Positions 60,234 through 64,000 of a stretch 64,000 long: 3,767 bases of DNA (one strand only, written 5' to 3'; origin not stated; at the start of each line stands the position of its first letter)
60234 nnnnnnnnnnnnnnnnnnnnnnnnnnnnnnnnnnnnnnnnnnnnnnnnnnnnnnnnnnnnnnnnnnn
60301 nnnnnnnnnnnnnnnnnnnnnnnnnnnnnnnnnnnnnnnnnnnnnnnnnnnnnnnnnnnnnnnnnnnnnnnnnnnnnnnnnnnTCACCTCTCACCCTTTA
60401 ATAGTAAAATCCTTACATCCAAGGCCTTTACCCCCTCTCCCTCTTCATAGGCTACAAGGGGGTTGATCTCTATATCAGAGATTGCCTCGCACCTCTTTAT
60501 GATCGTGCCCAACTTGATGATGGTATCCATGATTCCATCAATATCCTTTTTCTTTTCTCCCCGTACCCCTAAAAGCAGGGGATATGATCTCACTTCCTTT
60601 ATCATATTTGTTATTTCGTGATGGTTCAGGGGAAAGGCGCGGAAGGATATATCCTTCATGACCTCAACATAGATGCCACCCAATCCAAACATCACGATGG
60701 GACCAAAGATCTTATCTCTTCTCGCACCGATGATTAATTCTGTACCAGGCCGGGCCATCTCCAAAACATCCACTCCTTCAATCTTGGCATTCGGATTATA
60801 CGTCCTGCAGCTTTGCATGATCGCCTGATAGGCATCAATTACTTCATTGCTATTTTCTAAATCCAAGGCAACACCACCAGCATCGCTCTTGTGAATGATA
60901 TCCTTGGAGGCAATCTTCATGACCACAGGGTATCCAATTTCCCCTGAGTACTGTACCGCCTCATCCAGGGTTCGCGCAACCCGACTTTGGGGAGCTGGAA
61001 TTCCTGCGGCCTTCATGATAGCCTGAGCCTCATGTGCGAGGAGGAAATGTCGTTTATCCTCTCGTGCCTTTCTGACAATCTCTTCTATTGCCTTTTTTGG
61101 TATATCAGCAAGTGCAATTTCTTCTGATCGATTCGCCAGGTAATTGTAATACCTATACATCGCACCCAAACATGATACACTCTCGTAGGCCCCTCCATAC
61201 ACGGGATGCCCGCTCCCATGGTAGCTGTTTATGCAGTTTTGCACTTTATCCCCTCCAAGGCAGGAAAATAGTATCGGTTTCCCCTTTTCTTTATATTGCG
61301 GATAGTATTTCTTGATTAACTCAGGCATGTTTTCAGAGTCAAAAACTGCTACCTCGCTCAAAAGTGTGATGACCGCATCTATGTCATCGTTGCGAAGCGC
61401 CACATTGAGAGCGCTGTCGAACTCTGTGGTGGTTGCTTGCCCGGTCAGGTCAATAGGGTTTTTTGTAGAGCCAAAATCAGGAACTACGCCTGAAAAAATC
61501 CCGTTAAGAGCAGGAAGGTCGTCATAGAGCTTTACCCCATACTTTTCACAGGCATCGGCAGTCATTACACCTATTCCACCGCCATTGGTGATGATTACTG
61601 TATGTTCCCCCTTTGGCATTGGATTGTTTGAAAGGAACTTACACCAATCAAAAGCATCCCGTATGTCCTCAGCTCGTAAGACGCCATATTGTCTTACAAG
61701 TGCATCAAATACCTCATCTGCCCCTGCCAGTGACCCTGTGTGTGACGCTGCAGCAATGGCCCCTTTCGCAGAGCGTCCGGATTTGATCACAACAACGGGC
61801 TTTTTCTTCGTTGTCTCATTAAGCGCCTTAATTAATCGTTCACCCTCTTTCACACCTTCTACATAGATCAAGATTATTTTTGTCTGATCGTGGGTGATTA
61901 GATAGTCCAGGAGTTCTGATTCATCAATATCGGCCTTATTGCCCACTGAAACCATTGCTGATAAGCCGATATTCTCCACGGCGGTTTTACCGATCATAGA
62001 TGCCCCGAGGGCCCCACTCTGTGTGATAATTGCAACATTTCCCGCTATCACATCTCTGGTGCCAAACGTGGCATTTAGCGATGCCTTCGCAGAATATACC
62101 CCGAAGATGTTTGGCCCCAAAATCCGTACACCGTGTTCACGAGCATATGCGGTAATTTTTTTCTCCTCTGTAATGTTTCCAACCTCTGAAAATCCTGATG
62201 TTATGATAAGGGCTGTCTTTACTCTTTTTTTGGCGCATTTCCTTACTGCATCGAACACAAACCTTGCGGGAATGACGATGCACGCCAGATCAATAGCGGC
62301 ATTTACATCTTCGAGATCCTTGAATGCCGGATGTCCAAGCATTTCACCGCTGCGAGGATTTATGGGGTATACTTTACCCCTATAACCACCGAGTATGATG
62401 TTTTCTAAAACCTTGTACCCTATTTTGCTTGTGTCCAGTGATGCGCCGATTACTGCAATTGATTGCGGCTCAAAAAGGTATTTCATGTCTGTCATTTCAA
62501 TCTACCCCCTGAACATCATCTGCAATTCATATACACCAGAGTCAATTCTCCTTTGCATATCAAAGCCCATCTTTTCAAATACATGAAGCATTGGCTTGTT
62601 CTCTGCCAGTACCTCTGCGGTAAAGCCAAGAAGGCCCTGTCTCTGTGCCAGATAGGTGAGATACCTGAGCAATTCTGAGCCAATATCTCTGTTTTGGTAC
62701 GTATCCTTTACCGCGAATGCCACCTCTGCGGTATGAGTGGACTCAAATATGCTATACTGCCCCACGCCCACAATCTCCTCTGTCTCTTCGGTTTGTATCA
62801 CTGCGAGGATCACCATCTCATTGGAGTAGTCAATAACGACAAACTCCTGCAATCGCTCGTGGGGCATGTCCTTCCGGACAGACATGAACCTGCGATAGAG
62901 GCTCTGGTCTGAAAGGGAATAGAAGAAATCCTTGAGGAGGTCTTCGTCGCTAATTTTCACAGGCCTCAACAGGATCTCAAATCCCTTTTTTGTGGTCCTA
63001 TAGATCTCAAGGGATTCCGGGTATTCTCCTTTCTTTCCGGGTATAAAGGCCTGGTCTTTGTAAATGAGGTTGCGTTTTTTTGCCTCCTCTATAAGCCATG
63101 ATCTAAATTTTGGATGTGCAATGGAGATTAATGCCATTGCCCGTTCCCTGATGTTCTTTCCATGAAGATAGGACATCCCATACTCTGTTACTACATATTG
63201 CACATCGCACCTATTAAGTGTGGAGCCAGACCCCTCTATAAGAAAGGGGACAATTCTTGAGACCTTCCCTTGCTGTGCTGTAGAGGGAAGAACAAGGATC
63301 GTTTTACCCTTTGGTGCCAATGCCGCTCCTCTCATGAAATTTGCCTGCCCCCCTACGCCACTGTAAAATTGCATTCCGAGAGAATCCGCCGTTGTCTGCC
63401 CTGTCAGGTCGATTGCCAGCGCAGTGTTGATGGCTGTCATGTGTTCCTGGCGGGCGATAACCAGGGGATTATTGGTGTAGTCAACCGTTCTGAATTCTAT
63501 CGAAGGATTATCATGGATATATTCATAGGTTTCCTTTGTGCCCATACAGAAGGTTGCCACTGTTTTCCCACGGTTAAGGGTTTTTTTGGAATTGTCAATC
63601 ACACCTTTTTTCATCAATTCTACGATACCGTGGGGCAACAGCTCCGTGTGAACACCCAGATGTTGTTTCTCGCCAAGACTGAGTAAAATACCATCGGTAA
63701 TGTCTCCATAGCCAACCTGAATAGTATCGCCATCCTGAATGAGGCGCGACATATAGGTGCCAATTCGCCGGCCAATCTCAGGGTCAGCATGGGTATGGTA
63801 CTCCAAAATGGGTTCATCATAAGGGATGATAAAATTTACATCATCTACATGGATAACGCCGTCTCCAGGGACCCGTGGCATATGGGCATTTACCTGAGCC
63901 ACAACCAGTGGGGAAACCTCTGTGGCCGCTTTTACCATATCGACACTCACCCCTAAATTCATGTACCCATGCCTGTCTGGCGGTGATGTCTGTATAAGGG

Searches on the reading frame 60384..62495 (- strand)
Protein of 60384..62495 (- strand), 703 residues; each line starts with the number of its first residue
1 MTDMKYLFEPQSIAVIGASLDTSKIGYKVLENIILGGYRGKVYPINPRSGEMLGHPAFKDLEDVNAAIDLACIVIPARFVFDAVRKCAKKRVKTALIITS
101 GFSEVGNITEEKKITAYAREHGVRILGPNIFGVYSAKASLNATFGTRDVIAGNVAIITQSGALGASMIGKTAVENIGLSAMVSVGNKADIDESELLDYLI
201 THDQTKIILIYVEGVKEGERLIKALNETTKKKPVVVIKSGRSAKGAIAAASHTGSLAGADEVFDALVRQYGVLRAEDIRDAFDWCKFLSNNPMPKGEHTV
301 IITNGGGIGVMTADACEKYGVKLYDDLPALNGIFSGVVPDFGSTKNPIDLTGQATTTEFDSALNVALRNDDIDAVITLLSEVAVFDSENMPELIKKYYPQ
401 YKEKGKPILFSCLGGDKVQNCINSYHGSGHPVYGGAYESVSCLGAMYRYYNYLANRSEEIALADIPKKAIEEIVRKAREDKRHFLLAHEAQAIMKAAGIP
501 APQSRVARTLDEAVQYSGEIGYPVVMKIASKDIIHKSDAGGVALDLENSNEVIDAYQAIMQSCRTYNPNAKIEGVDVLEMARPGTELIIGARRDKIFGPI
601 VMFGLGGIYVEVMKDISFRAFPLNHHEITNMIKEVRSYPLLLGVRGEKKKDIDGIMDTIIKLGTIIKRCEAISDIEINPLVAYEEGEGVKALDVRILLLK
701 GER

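Call 28: search_protein_families(library=pfam, proteins=[window:60384-62495:-], max_evalue=0.00001)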
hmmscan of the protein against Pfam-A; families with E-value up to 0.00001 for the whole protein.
window:60384-62495:- (703 aa): 5 families
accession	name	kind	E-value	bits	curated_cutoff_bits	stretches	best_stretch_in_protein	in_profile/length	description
PF13549.11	ATP-grasp_5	-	2e-77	259.9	27.6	1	476-697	1-220/221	ATP-grasp domain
PF13607.11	Succ_CoA_lig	-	4.6e-50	169.4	27.4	1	151-288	1-138/138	Succinyl-CoA ligase like flavodoxin domain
PF13380.12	CoA_binding_2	-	1.7e-22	80.5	22.8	1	12-133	2-113/116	CoA binding domain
PF19045.5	Ligase_CoA_2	-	3.3e-15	56.9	23.7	1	300-449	2-154/162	Ligase-CoA domain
PF02629.25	CoA_binding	-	6.6e-12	46.5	22.3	1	9-101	2-97/97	CoA binding domain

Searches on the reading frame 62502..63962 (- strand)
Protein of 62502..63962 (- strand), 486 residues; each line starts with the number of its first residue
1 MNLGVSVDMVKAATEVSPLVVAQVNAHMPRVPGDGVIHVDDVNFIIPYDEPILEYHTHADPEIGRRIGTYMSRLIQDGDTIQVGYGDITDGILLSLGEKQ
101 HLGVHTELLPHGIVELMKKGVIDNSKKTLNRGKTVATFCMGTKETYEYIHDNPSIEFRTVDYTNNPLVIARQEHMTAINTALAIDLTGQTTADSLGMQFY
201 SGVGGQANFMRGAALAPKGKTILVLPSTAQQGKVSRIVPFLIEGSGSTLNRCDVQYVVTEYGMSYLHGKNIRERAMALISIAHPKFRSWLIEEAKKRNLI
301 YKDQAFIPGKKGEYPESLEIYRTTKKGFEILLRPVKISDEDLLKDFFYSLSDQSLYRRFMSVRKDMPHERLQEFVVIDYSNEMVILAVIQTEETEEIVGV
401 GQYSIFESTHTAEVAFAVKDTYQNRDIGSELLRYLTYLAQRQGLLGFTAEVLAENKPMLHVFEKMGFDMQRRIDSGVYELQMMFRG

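Call 28: search_protein_families(library=pfam, proteins=[window:62502-63962:-], max_evalue=0.00001)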
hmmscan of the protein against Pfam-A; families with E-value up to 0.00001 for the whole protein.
window:62502-63962:- (486 aa): 6 families
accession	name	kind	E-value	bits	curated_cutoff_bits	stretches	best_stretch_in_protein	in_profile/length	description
PF13336.12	AcetylCoA_hyd_C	-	2.8e-61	206.4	23.7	1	141-294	1-154/154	Acetyl-CoA hydrolase/transferase C-terminal domain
PF00583.31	Acetyltransf_1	-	1.2e-12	48.6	20.7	1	370-467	18-116/116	Acetyltransferase (GNAT) family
PF13302.13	Acetyltransf_3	-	4.6e-10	40.8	25.4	1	330-467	2-137/138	Acetyltransferase (GNAT) domain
PF13420.13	Acetyltransf_4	-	4.4e-09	37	24.3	1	390-472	53-139/155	Acetyltransferase (GNAT) domain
PF13508.13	Acetyltransf_7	-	2.6e-08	34.6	27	1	392-467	9-82/84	Acetyltransferase (GNAT) domain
PF02550.21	AcetylCoA_hydro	-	7e-08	33.1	24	1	1-50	141-191/198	Acetyl-CoA hydrolase/transferase N-terminal domain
